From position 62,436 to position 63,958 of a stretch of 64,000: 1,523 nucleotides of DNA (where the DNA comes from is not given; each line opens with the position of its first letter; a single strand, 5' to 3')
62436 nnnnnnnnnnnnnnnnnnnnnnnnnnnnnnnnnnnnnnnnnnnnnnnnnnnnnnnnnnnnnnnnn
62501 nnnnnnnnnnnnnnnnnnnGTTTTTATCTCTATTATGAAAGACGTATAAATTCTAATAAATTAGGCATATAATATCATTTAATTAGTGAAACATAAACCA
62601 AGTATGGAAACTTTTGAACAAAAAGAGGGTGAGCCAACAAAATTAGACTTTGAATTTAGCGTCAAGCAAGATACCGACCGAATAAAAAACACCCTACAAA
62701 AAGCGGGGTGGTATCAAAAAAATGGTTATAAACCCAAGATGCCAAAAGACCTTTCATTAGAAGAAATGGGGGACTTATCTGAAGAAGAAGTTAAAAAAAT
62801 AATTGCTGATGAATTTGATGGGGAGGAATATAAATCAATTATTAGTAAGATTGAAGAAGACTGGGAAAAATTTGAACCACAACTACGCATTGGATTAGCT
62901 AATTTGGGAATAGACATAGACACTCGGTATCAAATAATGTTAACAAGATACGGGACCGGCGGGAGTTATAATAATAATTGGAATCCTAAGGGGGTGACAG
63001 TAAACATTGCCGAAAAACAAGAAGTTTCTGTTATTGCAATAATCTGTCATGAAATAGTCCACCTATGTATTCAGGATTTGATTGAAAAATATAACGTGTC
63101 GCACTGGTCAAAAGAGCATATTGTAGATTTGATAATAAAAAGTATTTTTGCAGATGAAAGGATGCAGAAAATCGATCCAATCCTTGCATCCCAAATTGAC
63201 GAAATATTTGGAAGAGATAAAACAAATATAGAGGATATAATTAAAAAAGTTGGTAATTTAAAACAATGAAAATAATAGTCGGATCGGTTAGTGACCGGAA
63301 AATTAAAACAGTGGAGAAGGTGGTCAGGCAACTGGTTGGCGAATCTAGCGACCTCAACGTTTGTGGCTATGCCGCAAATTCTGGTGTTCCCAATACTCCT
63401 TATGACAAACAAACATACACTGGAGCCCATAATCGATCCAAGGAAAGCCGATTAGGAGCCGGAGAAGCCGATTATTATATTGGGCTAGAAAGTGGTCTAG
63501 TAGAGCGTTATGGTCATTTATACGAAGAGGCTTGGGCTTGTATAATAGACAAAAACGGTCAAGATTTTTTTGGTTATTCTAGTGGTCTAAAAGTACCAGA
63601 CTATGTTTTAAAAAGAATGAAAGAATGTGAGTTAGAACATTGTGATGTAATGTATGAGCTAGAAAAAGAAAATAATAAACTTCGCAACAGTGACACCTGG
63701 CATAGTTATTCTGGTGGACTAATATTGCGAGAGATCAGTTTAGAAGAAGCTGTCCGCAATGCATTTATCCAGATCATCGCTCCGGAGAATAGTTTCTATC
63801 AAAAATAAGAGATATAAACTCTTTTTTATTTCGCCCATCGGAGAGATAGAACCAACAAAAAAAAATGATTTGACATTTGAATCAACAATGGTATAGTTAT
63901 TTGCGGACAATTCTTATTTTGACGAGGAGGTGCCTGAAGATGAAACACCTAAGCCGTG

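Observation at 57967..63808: Dense nucleotide-housecleaning and peptidase neighbourhood, including an MccF-like peptidase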

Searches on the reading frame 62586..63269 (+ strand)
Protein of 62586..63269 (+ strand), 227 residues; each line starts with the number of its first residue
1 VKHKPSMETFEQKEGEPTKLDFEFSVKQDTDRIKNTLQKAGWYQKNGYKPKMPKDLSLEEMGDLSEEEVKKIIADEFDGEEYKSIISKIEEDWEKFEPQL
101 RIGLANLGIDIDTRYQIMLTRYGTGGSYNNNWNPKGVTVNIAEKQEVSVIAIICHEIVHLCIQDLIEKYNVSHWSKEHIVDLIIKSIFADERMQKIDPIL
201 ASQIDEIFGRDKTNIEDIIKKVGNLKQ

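Call 3: search_protein_families(library=pfam, proteins=[window:62586-63269:+], max_evalue=0.01)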
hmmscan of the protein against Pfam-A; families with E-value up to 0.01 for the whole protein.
window:62586-63269:+ (227 aa): 0 families

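Call 4: search_protein_families(library=ncbifam, proteins=[window:62586-63269:+], max_evalue=0.01)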
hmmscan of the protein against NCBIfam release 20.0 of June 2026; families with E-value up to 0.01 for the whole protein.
window:62586-63269:+ (227 aa): 0 families

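Call 29: find_homologous_proteins(query=window:62586-63269:+, max_evalue=0.001)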
Query window:62586-63269:+ (227 aa): 3 proteins with E <= 0.001 among 154 candidates.
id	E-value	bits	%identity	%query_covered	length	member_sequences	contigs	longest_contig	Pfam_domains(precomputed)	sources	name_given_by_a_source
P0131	6.8e-142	489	100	97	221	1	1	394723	-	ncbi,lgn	-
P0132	7.6e-40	155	50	74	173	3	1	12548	-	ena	-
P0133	8.0e-34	136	35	94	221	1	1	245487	-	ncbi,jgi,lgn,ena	ncbi:MAG: hypothetical protein WC095_00565 [Candidatus Paceibacterota bacterium]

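Call 31: find_encoding_contigs(protein=P0133, flank=8000, max_places=2)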
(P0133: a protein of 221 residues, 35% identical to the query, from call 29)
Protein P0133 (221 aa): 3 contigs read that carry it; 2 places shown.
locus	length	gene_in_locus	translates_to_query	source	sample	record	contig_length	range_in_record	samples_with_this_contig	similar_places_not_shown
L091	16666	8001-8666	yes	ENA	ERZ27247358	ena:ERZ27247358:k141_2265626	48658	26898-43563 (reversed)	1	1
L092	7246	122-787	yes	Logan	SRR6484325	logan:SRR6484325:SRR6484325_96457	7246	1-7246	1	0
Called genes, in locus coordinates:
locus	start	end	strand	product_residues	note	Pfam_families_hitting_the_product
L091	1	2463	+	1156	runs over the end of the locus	-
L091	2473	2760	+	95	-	-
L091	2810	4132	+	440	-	PF00009:GTP_EFTU, PF03144:GTP_EFTU_D2, PF03143:GTP_EFTU_D3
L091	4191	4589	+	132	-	PF00338:Ribosomal_S10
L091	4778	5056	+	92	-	-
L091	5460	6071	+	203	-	PF00297:Ribosomal_L3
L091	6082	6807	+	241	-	PF00573:Ribosomal_L4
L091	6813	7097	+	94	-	PF00276:Ribosomal_L23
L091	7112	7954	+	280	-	PF00181:Ribosomal_L2_N, PF03947:Ribosomal_L2_C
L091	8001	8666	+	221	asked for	-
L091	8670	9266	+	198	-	-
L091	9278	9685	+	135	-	-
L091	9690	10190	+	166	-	-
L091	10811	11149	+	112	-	PF00203:Ribosomal_S19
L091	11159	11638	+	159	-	PF00237:Ribosomal_L22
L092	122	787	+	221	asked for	-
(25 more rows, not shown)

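Call 32: find_encoding_contigs(protein=P0132, flank=8000, max_places=2)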
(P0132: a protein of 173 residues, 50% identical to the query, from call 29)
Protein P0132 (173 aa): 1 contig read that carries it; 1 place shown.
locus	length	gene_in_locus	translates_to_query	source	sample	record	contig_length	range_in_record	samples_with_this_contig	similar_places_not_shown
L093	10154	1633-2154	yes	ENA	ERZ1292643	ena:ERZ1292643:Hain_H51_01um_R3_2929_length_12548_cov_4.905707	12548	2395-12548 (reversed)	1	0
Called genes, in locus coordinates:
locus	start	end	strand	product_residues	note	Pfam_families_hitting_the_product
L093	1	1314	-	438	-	?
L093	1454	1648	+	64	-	-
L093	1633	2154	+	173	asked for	-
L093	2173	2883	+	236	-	-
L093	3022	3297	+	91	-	PF01329:Pterin_4a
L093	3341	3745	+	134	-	-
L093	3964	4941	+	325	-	PF00579:tRNA-synt_1b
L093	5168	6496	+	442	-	PF01336:tRNA_anti-codon, PF00152:tRNA-synt_2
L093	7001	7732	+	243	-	PF02616:SMC_ScpA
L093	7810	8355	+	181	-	PF04079:SMC_ScpB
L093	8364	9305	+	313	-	PF00768:Peptidase_S11, PF13354:Beta-lactamase2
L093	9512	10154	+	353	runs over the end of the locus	PF00953:Glycos_transf_4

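Call 36: search_protein_representatives(protein=P0131)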
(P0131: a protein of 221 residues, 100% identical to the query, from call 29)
Query: 221 residues. Proteins with E-value up to 0.001 (for the whole library): 553; up to 1e-10: 259; up to 1e-30: 16. The best 150 are listed.
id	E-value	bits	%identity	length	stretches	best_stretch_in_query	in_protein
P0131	1.8e-142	489.1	100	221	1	1-221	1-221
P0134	1.9e-48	181.8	45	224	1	5-220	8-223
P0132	2.3e-40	155.4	52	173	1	57-219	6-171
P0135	1.8e-37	146.0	38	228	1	11-220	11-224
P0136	3.2e-35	138.6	37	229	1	8-220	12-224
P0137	5.0e-35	137.9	35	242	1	8-220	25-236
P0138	4.7e-34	134.8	36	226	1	5-218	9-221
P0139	6.3e-34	134.4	39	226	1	4-219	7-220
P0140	4.3e-33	131.6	36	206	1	13-215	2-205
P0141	2.5e-32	129.1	35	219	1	8-219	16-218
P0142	1.2e-31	126.9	37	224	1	9-213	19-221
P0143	1.9e-31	126.2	32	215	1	13-208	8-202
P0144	2.3e-31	126.0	41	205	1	13-214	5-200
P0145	2.5e-31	125.9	36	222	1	14-215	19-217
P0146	2.6e-31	125.8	35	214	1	14-220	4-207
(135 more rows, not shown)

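Call 48: predict_structure(alignment_id=A1)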
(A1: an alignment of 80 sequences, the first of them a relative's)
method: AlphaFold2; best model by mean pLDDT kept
length: 221 residues; sequences in the alignment: 80
mean_pLDDT: 94.4   pTM: 0.90
mean pLDDT of the five models: 94.4, 94.0, 93.7, 92.9, 90.7
residues with pLDDT >= 90: 197; 70-90: 16; 50-70: 8; < 50: 0
segments of 3 or more residues with pLDDT < 50: none
pLDDT, mean of each block of 10 residues (from residue 1): 65 98 98 96 96 97 98 98 97 96 96 97 95 89 96 98 97 97 90 96 94 96 73
secondary structure, 60 per line:
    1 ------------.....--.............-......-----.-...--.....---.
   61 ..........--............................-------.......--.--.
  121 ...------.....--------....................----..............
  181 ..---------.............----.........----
elements in order: E13-17 H20-32 H34-39 H52-56 H60-70 H73-100 E108-114 E120-123 E130-134 H143-162 H167-182 H192-204 H209-217

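Call 61: search_protein_families(library=pfam, proteins=[L086:1580-2071:-, L086:2073-2522:-, L086:162-620:-], max_evalue=0.001)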
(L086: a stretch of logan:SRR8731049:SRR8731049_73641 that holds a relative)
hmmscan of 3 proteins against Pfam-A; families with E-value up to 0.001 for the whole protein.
L086:1580-2071:- (163 aa): 2 families
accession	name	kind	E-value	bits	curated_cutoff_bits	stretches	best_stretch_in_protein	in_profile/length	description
PF07931.18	CPT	-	3.8e-05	24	22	0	1-158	2-171/172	Chloramphenicol phosphotransferase-like protein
PF13238.12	AAA_18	-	6e-05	23.9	29.4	1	3-71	1-77/128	AAA domain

L086:2073-2522:- (149 aa): 1 family
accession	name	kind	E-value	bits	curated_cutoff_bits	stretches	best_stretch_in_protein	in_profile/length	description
PF00293.34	NUDIX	-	3.1e-09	37.4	21.1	1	12-121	10-122/134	NUDIX domain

L086:162-620:- (152 aa): 0 families

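Call 71: search_protein_families(library=padloc, proteins=[window:62586-63269:+], max_evalue=0.01)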
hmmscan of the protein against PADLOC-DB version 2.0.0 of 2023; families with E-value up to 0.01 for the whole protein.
window:62586-63269:+ (227 aa): 0 families

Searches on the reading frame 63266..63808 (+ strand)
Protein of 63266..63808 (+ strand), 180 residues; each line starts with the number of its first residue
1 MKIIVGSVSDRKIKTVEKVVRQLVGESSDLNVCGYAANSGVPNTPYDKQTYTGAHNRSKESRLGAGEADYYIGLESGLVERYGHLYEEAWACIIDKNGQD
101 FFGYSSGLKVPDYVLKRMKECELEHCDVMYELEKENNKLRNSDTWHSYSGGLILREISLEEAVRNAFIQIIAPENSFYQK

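Call 3: search_protein_families(library=pfam, proteins=[window:63266-63808:+], max_evalue=0.01)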
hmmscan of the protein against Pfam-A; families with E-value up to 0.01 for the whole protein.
window:63266-63808:+ (180 aa): 1 family
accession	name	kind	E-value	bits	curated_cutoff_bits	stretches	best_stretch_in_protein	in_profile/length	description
PF01931.24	NTPase_I-T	-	8.4e-28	97.7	25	1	6-170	1-161/162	Protein of unknown function DUF84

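Call 4: search_protein_families(library=ncbifam, proteins=[window:63266-63808:+], max_evalue=0.01)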
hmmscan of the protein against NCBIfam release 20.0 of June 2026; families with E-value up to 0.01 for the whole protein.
window:63266-63808:+ (180 aa): 5 families
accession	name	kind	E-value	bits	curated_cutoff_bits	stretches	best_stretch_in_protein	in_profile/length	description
NF003039.0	PRK03941.1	equivalog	3.1e-20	72.7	199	1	1-174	1-171/176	NTPase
NF002250.0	PRK01170.1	subfamily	6.4e-17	62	489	1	1-174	150-318/322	bifunctional pantetheine-phosphate adenylyltransferase/NTP phosphatase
TIGR00258.1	TIGR00258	equivalog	7.9e-17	61.9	117.1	1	5-172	1-163/168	inosine/xanthosine triphosphatase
NF003459.0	PRK05074.1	equivalog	2.1e-16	60.2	175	1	1-170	5-168/176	inosine/xanthosine triphosphatase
NF002850.0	PRK03114.1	equivalog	3.4e-14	52.8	199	1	1-138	1-130/169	DUF84 family protein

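Call 61: search_protein_families(library=pfam, proteins=[L086:1580-2071:-, L086:2073-2522:-, L086:162-620:-], max_evalue=0.001)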
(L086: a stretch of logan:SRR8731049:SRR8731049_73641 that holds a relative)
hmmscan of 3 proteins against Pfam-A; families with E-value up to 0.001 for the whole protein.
L086:1580-2071:- (163 aa): 2 families
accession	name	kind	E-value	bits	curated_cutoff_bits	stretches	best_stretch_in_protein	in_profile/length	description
PF07931.18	CPT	-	3.8e-05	24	22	0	1-158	2-171/172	Chloramphenicol phosphotransferase-like protein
PF13238.12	AAA_18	-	6e-05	23.9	29.4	1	3-71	1-77/128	AAA domain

L086:2073-2522:- (149 aa): 1 family
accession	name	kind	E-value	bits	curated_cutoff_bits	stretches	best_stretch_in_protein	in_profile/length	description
PF00293.34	NUDIX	-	3.1e-09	37.4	21.1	1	12-121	10-122/134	NUDIX domain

L086:162-620:- (152 aa): 0 families

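Call 71: search_protein_families(library=padloc, proteins=[window:63266-63808:+], max_evalue=0.01)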
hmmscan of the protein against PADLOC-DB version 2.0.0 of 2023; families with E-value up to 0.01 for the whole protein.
window:63266-63808:+ (180 aa): 0 families

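Call 89: find_encoding_contigs(protein=window:63266-63808:+, flank=10000, max_places=3)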
Protein window:63266-63808:+ (180 aa): 2 contigs read that carry it; 2 places shown.
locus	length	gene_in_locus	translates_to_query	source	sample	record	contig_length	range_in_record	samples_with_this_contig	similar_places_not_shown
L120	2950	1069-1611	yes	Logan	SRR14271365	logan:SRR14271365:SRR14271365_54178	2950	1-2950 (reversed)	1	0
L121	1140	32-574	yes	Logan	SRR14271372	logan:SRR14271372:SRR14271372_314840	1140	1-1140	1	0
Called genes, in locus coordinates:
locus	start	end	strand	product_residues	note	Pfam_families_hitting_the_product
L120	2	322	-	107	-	?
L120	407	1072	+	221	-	-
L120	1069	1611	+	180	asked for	PF01931:NTPase_I-T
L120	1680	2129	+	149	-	-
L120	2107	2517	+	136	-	-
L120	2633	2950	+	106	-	?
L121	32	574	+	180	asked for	PF01931:NTPase_I-T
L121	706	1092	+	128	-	-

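Call 91: search_protein_families(library=pfam, proteins=[L120:1680-2129:+, L120:2107-2517:+, L120:2633-2950:+], max_evalue=0.001)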
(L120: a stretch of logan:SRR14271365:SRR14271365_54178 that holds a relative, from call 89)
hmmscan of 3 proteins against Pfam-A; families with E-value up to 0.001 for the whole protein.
L120:1680-2129:+ (149 aa): 0 families

L120:2107-2517:+ (136 aa): 0 families

L120:2633-2950:+ (106 aa): 1 family
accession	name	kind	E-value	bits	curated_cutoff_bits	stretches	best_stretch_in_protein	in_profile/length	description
PF00579.31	tRNA-synt_1b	-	7.5e-25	88.3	21.1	1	3-103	3-109/292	tRNA synthetases class I (W and Y)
